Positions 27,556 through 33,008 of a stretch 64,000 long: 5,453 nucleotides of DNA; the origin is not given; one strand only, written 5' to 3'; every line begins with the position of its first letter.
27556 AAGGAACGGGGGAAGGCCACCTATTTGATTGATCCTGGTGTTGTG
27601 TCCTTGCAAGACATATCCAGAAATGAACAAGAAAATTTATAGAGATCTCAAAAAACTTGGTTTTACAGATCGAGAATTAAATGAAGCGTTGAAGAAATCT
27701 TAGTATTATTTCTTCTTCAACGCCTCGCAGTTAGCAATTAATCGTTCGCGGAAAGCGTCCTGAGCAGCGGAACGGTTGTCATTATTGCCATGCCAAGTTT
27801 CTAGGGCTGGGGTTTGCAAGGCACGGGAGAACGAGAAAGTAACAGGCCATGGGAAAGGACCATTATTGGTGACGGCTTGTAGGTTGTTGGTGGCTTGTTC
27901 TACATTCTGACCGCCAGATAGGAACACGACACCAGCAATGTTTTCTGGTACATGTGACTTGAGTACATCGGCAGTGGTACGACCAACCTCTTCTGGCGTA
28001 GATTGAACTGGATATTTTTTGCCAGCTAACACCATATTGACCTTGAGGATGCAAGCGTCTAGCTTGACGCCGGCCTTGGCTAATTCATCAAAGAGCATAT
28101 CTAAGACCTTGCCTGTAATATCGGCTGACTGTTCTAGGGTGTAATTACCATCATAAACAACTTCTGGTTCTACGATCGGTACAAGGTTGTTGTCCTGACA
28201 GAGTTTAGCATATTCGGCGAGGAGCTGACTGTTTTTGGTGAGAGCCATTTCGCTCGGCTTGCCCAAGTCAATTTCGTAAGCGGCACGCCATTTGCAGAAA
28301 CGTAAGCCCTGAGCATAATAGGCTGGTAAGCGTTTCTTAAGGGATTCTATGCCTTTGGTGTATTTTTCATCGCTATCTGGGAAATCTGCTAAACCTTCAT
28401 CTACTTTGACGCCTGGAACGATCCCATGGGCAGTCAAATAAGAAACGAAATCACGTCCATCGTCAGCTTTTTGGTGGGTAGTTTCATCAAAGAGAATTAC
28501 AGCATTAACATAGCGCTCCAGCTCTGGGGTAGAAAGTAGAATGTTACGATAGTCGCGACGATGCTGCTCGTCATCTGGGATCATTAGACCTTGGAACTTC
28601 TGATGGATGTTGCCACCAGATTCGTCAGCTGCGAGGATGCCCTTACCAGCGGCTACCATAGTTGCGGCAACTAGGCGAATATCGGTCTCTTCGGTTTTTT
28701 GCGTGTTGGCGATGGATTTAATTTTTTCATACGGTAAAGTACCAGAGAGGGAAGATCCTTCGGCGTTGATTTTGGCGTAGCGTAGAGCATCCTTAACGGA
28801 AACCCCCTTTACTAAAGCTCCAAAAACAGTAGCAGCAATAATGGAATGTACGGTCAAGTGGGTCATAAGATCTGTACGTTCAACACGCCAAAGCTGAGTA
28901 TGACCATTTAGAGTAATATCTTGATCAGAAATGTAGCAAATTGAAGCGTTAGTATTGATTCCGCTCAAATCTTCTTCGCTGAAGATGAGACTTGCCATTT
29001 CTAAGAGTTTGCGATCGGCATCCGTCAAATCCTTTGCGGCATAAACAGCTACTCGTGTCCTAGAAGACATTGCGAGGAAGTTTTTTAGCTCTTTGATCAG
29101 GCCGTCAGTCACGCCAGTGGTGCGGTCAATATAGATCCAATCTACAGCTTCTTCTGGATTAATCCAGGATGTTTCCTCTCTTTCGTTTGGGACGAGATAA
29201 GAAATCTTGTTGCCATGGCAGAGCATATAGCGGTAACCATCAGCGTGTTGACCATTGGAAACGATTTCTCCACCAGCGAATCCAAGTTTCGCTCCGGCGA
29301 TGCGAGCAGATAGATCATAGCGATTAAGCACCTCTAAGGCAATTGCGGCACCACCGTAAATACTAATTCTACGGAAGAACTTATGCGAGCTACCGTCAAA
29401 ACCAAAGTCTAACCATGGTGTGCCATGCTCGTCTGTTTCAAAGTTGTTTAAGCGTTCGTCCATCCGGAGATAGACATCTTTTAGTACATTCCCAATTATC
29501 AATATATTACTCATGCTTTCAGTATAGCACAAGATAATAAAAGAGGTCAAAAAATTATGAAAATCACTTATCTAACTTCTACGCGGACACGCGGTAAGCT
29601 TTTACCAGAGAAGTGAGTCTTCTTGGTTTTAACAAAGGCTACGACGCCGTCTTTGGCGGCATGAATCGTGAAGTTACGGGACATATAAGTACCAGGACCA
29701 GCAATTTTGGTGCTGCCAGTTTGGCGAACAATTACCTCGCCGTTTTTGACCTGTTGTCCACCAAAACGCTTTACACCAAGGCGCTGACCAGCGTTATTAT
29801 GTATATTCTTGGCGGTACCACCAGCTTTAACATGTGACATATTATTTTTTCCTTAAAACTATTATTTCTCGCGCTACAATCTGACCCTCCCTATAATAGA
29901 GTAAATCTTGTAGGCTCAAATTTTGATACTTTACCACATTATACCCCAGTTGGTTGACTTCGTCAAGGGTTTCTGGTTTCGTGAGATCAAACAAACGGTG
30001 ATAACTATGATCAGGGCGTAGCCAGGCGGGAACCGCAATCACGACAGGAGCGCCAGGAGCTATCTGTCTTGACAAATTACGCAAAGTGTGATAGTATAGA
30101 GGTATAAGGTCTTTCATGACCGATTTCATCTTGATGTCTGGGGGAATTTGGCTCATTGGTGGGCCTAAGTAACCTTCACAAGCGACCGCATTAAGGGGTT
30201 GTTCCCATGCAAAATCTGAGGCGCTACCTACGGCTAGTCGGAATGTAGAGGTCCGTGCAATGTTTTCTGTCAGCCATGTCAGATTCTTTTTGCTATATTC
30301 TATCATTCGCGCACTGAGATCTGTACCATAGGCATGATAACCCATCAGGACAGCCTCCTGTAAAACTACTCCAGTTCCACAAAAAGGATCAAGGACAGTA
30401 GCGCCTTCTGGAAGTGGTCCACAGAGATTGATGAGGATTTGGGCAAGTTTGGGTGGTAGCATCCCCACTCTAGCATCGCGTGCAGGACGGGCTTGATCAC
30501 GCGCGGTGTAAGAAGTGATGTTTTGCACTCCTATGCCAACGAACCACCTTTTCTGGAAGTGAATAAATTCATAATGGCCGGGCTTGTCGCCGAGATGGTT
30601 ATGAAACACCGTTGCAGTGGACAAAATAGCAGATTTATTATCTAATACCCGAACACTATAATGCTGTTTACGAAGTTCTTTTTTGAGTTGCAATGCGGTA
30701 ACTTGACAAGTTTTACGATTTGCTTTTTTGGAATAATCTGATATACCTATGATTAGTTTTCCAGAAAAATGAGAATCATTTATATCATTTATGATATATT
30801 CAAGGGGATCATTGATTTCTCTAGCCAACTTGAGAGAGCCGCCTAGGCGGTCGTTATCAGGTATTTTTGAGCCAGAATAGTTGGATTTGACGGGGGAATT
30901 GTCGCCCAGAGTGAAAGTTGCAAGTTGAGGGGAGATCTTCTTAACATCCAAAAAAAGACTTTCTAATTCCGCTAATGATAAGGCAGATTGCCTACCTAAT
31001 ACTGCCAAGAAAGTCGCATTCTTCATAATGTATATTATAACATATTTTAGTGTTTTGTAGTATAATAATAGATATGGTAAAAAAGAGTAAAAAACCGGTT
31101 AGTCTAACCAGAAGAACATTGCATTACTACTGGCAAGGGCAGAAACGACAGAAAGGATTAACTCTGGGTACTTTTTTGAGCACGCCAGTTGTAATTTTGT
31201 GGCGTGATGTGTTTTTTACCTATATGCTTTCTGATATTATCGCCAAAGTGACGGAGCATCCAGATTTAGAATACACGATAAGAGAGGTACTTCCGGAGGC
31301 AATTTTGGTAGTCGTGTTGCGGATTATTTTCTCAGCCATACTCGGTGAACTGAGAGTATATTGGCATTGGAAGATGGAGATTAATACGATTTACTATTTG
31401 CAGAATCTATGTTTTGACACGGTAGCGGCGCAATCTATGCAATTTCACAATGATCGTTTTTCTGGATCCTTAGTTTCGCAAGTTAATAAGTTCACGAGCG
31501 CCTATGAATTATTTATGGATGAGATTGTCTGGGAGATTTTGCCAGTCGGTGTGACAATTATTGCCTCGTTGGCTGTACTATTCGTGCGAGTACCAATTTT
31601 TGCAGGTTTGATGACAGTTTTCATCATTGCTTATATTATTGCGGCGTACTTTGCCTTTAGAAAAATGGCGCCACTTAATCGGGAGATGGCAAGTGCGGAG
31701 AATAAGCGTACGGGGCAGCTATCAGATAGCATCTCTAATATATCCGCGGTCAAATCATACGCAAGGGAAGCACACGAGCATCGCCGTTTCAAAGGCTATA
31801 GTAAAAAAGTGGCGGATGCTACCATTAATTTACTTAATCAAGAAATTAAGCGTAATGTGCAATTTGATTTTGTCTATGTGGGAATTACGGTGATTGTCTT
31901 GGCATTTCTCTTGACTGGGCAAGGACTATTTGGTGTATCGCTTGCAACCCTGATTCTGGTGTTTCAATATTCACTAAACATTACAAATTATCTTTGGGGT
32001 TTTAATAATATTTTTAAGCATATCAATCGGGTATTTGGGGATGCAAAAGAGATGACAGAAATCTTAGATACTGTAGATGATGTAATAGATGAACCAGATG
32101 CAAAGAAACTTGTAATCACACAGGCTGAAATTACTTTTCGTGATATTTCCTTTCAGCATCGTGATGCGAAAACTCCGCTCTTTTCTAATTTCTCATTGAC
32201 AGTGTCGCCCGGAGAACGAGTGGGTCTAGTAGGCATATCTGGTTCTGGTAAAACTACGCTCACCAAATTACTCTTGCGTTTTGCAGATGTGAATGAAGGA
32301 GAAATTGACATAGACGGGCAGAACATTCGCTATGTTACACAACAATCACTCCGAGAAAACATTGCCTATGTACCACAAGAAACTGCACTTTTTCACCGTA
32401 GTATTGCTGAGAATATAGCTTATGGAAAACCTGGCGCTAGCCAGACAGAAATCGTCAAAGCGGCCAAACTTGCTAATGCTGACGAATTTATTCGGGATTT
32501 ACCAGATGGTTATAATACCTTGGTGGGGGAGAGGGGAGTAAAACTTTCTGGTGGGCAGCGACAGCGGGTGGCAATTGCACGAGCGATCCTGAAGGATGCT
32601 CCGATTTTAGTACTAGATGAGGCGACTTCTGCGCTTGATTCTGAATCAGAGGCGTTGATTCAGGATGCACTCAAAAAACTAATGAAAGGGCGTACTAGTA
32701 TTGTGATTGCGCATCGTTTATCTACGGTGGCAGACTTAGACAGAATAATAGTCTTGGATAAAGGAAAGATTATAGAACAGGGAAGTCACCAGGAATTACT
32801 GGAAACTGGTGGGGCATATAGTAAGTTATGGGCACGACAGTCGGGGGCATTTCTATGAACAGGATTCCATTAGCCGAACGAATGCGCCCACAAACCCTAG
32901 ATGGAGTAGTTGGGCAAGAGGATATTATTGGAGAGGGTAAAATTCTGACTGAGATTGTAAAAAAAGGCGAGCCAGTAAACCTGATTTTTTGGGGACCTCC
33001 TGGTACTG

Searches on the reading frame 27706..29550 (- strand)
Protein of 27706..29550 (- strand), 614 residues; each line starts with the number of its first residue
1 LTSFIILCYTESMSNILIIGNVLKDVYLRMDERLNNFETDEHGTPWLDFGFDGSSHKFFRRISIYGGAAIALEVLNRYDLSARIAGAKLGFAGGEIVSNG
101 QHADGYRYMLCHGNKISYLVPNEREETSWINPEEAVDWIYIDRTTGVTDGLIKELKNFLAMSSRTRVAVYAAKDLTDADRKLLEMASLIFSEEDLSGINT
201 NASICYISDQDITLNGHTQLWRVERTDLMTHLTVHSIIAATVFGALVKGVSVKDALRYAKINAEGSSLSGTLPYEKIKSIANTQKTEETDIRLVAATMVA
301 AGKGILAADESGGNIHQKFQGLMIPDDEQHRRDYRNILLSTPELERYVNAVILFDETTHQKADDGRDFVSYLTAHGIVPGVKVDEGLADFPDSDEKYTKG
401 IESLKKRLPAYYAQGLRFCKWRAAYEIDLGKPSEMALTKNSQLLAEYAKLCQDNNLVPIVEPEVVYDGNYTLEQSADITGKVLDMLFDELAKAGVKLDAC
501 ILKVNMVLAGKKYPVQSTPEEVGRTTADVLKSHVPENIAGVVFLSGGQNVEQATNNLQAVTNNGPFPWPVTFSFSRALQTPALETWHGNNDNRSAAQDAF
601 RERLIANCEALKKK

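Call 70: search_protein_families(library=pfam, proteins=[window:27706-29550:-], max_evalue=0.000001)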
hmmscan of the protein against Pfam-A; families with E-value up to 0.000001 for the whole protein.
window:27706-29550:- (614 aa): 1 family
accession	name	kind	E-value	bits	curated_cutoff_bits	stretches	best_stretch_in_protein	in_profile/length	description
PF00274.25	Glycolytic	-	2.9e-106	355.6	22.2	1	293-612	4-326/349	Fructose-bisphosphate aldolase class-I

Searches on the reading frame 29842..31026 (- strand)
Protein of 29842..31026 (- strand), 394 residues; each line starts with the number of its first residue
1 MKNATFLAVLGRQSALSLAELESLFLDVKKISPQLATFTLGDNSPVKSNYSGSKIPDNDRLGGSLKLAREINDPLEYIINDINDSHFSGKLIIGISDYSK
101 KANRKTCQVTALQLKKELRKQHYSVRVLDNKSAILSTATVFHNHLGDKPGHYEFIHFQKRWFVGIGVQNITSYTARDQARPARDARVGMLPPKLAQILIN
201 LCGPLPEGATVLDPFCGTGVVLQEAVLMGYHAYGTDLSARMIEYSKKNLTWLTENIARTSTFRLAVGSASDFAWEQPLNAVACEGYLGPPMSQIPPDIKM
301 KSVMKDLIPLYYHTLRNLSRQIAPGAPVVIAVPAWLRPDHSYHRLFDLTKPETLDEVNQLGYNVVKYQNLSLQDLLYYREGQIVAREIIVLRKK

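Call 71: search_protein_families(library=pfam, proteins=[window:29842-31026:-], max_evalue=0.000001)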
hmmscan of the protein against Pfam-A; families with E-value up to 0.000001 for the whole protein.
window:29842-31026:- (394 aa): 2 families
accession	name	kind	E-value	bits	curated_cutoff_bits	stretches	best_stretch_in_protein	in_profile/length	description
PF01170.24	UPF0020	-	1.9e-08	34.7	22.3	1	187-243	9-64/197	RMKL-like, methyltransferase domain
PF01555.25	N6_N4_Mtase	-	7.5e-07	29.8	26.7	1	190-247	166-221/221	DNA methylase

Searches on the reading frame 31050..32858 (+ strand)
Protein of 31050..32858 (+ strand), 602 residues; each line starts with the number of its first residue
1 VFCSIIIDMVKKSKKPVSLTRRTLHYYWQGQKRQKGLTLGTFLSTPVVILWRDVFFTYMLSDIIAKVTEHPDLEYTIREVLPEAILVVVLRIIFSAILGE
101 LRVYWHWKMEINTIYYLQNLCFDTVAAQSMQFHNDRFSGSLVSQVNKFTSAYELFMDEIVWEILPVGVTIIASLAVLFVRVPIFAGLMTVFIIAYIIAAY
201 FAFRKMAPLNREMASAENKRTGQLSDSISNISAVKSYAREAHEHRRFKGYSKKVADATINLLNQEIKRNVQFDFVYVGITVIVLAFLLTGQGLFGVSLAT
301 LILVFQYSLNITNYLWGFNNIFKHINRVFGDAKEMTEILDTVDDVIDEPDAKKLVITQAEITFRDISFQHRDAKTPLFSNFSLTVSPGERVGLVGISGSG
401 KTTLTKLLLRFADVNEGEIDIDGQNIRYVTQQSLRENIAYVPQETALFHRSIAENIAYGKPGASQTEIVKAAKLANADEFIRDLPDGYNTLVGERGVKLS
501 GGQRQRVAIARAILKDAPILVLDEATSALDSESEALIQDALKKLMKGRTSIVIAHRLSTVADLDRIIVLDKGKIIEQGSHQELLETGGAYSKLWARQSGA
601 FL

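Call 24: search_protein_families(library=pfam, proteins=[window:31050-32858:+], max_evalue=0.001)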
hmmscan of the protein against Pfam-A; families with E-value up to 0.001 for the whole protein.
window:31050-32858:+ (602 aa): 4 families
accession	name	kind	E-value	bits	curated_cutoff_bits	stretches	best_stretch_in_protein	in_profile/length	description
PF00005.33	ABC_tran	-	4.5e-34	118.4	25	1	379-527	2-137/137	ABC transporter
PF00664.28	ABC_membrane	-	3.5e-20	73.3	28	1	54-307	16-272/274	ABC transporter transmembrane region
PF02463.25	SMC_N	-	3.5e-08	33.6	40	1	317-568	135-210/220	RecF/RecN/SMC N terminal domain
PF13191.12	AAA_16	-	0.00067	20.6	32.6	0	389-543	25-158/167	AAA ATPase domain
